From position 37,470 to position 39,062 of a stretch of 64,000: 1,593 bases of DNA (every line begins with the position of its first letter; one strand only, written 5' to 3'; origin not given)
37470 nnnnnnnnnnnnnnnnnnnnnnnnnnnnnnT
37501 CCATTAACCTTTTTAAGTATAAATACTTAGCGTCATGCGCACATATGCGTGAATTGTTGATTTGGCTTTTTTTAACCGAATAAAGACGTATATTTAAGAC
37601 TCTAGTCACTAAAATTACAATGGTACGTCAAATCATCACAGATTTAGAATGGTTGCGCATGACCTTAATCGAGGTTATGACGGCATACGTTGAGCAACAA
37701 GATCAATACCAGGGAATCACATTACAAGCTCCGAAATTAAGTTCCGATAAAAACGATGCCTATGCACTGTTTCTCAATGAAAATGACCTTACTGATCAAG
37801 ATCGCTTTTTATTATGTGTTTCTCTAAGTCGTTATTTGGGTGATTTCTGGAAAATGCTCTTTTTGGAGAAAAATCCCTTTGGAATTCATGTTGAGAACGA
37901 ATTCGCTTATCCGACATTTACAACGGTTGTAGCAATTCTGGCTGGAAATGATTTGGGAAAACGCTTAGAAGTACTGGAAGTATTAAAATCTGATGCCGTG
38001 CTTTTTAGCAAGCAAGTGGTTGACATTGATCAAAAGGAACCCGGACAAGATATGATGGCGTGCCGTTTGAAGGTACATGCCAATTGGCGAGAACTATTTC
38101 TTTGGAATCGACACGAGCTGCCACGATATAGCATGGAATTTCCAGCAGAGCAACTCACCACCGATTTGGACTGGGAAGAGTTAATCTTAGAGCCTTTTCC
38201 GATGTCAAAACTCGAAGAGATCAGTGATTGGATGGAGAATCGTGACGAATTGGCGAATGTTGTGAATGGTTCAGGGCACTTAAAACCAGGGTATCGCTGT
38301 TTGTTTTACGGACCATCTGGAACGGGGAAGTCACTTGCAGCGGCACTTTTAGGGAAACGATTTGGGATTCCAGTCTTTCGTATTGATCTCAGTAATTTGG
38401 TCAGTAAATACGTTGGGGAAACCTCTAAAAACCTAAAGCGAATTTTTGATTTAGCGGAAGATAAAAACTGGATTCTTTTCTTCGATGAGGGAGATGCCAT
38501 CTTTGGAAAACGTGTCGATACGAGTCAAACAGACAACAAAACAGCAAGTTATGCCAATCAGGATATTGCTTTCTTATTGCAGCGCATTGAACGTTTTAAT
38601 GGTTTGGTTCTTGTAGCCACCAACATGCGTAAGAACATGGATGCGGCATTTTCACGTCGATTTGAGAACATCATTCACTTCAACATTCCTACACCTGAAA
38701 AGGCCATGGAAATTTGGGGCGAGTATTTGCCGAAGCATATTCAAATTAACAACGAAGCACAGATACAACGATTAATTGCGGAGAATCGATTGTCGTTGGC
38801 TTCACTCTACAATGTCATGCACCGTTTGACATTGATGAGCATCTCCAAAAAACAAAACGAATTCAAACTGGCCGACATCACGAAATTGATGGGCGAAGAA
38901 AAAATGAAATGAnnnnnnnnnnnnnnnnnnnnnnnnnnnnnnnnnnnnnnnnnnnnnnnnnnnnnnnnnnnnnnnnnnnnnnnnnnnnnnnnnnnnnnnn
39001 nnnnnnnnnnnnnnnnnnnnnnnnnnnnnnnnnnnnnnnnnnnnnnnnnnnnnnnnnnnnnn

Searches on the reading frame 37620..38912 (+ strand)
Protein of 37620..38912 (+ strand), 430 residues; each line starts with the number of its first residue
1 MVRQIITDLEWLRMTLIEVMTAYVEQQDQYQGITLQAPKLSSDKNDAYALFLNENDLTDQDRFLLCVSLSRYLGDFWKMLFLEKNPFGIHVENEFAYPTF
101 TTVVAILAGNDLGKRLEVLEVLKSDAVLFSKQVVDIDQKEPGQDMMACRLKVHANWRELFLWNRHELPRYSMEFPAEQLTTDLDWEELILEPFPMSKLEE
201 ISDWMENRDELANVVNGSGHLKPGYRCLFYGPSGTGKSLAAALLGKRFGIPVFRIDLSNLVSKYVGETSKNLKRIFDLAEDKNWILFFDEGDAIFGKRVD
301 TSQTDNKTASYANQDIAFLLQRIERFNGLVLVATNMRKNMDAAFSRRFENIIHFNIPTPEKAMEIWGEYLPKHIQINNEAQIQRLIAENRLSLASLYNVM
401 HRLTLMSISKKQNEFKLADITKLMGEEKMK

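Call 7: search_protein_families(library=pfam, proteins=[window:37620-38912:+], max_evalue=0.01)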
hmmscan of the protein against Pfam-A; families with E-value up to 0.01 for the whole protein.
window:37620-38912:+ (430 aa): 1 family
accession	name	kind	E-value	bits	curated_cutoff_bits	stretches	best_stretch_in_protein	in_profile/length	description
PF00004.35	AAA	-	1.2e-24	87.6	21.2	1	227-355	1-130/131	ATPase family associated with various cellular activities (AAA)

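Call 11: find_related_loci(query=window:37620-38912:+, collection=viral_contigs, flank=10000)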
Query window:37620-38912:+ (430 aa) in viral_contigs; peptide patterns used: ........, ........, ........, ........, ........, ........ (x = any residue, [..] = any of these).
1 stretches matched a pattern, but none encodes a relative of the query by tblastn (E <= 1e-3).

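Call 12: search_protein_families(library=ncbifam, proteins=[window:37620-38912:+], max_evalue=0.01)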
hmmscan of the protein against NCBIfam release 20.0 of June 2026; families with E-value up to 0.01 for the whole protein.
window:37620-38912:+ (430 aa): 15 families
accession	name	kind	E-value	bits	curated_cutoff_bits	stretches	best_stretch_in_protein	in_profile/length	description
NF042959.1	IteA_antiphage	equivalog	5.4e-27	94.9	510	1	183-420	89-317/367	anti-phage ATPase IteA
NF003069.1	PRK03992.1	subfamily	1.5e-19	70.4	500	1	223-422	164-367/379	proteasome-activating nucleotidase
TIGR01242.2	TIGR01242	subfamily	1.9e-18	66.6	500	1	222-422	146-350/362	proteasome-activating nucleotidase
NF041006.2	cell_div_CdvC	equivalog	9.5e-18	64.2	650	1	227-386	137-300/370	cell division protein CdvC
TIGR01243.1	CDC48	subfamily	2.7e-15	55.8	802.65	1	222-366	210-355/733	CDC48 family AAA ATPase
NF047747.1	PrtsmActNtasePan2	equivalog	1.5e-14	54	700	1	221-422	182-387/397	proteasome-activating nucleotidase Pan2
NF047748.1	PrtsmActNtasePan1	equivalog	5.8e-14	51.9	750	1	221-421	179-383/405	proteasome-activating nucleotidase Pan1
TIGR03689.1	pup_AAA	equivalog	2.9e-11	42.8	504.75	1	220-399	212-405/512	proteasome ATPase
TIGR01241.2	FtsH_fam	equivalog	6.4e-11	41.7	600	1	198-421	174-396/598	ATP-dependent zinc metalloprotease FtsH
TIGR03922.1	T7SS_EccA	equivalog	1.9e-07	30.1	466.65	1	227-372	315-466/557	type VII secretion AAA-ATPase EccA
NF008004.0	PRK10733.1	equivalog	2.6e-07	29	1008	1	200-349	163-314/644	ATP-dependent zinc metalloprotease FtsH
TIGR02639.1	ClpA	equivalog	7.4e-05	21.1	993.15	0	222-263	485-526/734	ATP-dependent Clp protease ATP-binding subunit ClpA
NF003229.0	PRK04195.1-5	equivalog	0.0034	16.2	280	1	226-297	46-118/413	replication factor C large subunit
TIGR00382.1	clpX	equivalog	0.0038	16.3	370.75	1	228-304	121-204/414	ATP-dependent protease ATP-binding subunit ClpX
NF008263.0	PRK11034.1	equivalog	0.0075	14.2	1350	0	222-261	486-525/758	ATP-dependent Clp protease ATP-binding subunit ClpA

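Call 27: find_homologous_proteins(query=window:37620-38912:+)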
Query window:37620-38912:+ (430 aa): 2533 proteins with E <= 0.001 among 8000 candidates; the best 120 are listed.
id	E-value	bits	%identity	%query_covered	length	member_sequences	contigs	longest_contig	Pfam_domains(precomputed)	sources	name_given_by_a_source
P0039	1.1e-281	951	98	100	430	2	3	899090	PF00004.36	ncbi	ncbi:MAG: hypothetical protein Crog4KO_05640 [Crocinitomicaceae bacterium]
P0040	7.7e-208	708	71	100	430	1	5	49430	PF00004.36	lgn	-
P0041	3.6e-165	568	58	98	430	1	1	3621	PF00004.36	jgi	-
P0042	9.5e-123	428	47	100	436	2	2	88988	PF00004.36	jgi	jgi:hypothetical protein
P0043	7.0e-118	412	51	90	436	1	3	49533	PF00004.36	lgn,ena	-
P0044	2.8e-107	377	46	92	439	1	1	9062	PF00004.36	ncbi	-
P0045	1.0e-106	375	42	100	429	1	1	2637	PF00004.36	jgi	jgi:AAA+ superfamily predicted ATPase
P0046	5.3e-106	373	42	100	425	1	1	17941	PF00004.36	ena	-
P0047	6.2e-106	373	45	90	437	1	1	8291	PF00004.36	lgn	-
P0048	3.2e-105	370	45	91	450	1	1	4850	PF00004.36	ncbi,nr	ncbi:MAG: ATP-binding protein [Flavobacteriales bacterium]|nr:ATP-binding protein [Flavobacteriales 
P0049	1.1e-104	369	43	93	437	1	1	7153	PF00004.36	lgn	-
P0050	2.6e-104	367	44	90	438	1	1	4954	PF00004.36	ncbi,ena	-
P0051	3.6e-104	367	44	90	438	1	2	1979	PF00004.36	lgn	-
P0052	1.5e-103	365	42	99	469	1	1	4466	PF00004.36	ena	-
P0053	2.0e-103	364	44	90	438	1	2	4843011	PF00004.36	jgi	jgi:AAA+ superfamily predicted ATPase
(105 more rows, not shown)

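Call 28: find_encoding_contigs(protein=P0040, flank=10000, max_places=2)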
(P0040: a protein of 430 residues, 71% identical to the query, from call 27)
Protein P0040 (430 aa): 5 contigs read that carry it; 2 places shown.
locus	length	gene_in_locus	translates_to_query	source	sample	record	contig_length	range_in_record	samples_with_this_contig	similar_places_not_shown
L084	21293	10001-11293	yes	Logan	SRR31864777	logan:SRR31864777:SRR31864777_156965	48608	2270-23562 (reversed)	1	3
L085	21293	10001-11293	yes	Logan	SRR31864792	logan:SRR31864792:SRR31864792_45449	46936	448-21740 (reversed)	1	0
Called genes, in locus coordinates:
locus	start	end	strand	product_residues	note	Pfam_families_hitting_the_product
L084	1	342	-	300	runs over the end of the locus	-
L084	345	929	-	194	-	PF14065:Pvc16_N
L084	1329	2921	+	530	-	PF05362:Lon_C (weak), PF13541:ChlI, PF00493:MCM (weak), PF01078:Mg_chelatase, PF07728:AAA_5, PF13335:Mg_chelatase_C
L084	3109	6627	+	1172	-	PF01839:FG-GAP (faint), PF13517:FG-GAP_3, PF24595:DUF7619, PF18962:Por_Secre_tail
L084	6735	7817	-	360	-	-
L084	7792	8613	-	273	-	PF13505:OMP_b-brl (weak)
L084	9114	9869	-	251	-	-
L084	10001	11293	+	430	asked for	PF00004:AAA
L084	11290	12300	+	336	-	-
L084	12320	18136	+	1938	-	-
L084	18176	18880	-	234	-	PF02463:SMC_N, PF00005:ABC_tran, PF13304:AAA_21 (faint)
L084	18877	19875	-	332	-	PF01032:FecCD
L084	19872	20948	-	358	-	PF01497:Peripla_BP_2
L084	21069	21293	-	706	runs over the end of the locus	PF07696:7TMR-DISMED2, PF07695:7TMR-DISM_7TM, PF07228:SpoIIE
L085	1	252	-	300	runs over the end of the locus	-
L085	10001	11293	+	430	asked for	PF00004:AAA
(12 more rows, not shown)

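Call 29: find_encoding_contigs(protein=P0043, flank=10000, max_places=2)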
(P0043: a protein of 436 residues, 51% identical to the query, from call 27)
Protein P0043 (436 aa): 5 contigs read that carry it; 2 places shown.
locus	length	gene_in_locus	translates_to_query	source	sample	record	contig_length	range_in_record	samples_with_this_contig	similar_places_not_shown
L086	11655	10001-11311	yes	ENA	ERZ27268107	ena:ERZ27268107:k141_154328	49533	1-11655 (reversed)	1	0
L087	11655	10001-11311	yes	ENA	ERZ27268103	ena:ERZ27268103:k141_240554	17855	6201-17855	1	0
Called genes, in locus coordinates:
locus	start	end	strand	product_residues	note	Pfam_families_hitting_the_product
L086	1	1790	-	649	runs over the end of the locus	PF00005:ABC_tran, PF02463:SMC_N (faint), PF13555:AAA_29 (faint), PF13304:AAA_21 (faint), PF12848:ABC_tran_Xtn, PF00005:ABC_tran, PF16326:ABC_tran_CTD (weak)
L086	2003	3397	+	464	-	-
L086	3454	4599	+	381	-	PF01594:AI-2E_transport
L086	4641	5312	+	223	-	PF09365:DUF2461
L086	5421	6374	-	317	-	PF19841:GldN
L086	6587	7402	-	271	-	PF19841:GldN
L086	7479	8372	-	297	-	PF19841:GldN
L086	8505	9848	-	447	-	PF01553:Acyltransferase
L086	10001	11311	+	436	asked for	PF00004:AAA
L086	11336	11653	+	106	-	?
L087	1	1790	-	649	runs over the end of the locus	PF00005:ABC_tran, PF02463:SMC_N (faint), PF13555:AAA_29 (faint), PF13304:AAA_21 (faint), PF12848:ABC_tran_Xtn, PF00005:ABC_tran, PF16326:ABC_tran_CTD (weak)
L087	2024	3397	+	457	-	-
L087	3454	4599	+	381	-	PF01594:AI-2E_transport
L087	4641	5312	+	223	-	PF09365:DUF2461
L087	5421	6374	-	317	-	PF19841:GldN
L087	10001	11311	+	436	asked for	PF00004:AAA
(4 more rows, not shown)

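Call 30: find_encoding_contigs(protein=P0042, flank=10000, max_places=2)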
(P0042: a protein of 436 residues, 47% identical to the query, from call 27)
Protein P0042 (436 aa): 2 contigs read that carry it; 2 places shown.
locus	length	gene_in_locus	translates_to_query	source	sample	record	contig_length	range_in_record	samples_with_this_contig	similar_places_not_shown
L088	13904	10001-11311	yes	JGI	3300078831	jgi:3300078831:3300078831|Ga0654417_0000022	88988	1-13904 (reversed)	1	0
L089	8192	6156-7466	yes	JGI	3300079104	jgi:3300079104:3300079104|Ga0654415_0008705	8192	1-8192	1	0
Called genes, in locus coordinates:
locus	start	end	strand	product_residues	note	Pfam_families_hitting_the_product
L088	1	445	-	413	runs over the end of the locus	PF28492:Beta_helix_4 (weak), PF13229:Beta_helix (weak)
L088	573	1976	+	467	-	-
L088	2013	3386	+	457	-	-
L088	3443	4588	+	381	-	PF01594:AI-2E_transport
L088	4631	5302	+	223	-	PF09365:DUF2461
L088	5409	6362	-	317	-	PF19841:GldN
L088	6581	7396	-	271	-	PF19841:GldN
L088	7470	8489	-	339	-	PF19841:GldN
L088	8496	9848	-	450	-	PF01553:Acyltransferase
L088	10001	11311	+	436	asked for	PF00004:AAA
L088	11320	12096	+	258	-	-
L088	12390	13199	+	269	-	-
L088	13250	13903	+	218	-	?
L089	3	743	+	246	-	?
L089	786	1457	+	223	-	PF09365:DUF2461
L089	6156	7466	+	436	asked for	PF00004:AAA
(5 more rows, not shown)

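Call 46: find_related_loci(query=A3, collection=metagenome_contigs, flank=4000)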
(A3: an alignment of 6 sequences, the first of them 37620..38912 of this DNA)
Query A3 (430 aa) in metagenome_contigs; peptide patterns used: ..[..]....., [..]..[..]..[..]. (x = any residue, [..] = any of these).
600 stretches matched a pattern (row limit reached: there are more); 282 encode a relative of the query (tblastn E <= 1e-3); the best 80 are kept; 80 distinct loci.
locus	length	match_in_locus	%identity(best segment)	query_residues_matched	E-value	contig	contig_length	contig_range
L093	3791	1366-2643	38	8-429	1e-95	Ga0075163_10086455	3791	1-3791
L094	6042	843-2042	38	35-430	2e-89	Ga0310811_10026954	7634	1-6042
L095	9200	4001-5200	38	35-430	2e-89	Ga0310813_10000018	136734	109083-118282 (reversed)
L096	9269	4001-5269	38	8-430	2e-92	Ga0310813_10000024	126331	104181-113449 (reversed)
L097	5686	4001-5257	37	8-420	4e-87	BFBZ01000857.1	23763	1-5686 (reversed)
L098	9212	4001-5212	38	8-403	2e-86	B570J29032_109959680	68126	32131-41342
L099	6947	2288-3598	34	2-430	1e-85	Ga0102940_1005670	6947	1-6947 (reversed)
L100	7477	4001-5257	37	8-420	1e-85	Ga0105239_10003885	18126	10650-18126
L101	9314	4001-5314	36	5-430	1e-83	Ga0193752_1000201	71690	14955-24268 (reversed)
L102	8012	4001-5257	38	8-420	1e-83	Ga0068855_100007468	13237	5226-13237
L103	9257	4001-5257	34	8-423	2e-83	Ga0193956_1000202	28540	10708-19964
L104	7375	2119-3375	38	8-420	3e-83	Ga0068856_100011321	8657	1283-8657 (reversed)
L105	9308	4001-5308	33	2-430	7e-83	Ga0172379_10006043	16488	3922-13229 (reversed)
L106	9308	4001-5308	34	2-430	9e-83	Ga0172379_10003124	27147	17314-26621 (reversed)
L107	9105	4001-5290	33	8-430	8e-82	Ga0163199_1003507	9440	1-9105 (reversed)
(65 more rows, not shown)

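Call 47: search_solved_structures(query=window:37620-38912:+, max_evalue=0.00001)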
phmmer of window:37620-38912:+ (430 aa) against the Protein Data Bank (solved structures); distinct sequences matched with E-value up to 0.00001: 251 (the best 60 are shown).
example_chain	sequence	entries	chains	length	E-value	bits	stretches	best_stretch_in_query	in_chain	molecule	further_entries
6chs_H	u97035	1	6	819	6.4e-28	100.8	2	221-392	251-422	Putative cell division control protein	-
7wub_C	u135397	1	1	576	1.4e-25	93.1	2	221-420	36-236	Transitional endoplasmic reticulum ATPase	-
7wub_D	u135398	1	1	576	1.4e-25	93.1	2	221-420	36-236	Transitional endoplasmic reticulum ATPase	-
6mck_A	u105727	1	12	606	1.7e-25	92.8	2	221-420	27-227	Transitional endoplasmic reticulum ATPase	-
5vc7_A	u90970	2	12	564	1.7e-25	92.8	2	221-363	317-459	VCP-like ATPase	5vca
8rs9_A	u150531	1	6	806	2.5e-25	92.3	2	221-420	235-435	Transitional endoplasmic reticulum ATPase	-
8r0e_A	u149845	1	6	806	3.4e-25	91.8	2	221-420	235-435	Transitional endoplasmic reticulum ATPase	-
8pqx_A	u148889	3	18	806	3.4e-25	91.8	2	221-420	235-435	Transitional endoplasmic reticulum ATPase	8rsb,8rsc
9ox9_A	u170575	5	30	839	3.5e-25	91.8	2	221-420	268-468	vesicle-fusing ATPase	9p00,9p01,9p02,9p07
7rlj_A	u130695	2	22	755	3.7e-25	91.7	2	221-420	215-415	Transitional endoplasmic reticulum ATPase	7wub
5g4g_A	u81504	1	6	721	3.8e-25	91.7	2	221-363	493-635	VCP-LIKE ATPASE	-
5g4f_A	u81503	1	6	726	3.9e-25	91.6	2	221-363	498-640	VCP-LIKE ATPASE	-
8yka_A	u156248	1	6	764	3.9e-25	91.6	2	221-420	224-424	Transitional endoplasmic reticulum ATPase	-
5c18_A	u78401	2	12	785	3.9e-25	91.6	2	221-420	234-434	Transitional endoplasmic reticulum ATPase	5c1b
7y4w_A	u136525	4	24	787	4.3e-25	91.5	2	221-420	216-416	Transitional endoplasmic reticulum ATPase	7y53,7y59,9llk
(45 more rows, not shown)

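Call 66: find_encoding_contigs(protein=P0041, flank=3000, max_places=1)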
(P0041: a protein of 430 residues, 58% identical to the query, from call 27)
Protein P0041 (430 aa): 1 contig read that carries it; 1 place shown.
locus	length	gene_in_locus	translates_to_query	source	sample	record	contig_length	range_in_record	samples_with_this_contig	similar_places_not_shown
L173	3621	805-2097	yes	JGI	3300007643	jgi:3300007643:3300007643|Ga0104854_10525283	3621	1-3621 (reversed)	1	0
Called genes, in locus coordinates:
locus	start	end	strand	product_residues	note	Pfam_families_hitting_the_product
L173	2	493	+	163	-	?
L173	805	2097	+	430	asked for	PF00004:AAA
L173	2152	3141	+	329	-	-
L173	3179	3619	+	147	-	?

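Call 94: search_protein_families(library=padloc, proteins=[window:37620-38912:+], max_evalue=0.001)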
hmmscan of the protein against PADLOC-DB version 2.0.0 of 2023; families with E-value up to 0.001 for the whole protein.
window:37620-38912:+ (430 aa): 7 families
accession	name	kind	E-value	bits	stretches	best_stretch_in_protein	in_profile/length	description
PDLC02196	IetA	-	1e-36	125.2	1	182-427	85-321/374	-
PDLC02195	IetA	-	8.7e-28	95.7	1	189-418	107-327/395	-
PDLC04232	IetA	-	1.6e-24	85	1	183-399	80-288/330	-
PDLC04231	IetA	-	1.9e-18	65.2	1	212-357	106-247/262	-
PDLC00914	TRIP13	-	6.7e-08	30.3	1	227-387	74-246/302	TRIP13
PDLC00915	TRIP13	-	4e-07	27.7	1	227-371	66-225/302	TRIP13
PDLC03838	DolB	-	3.8e-06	24.4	0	228-265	170-211/375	-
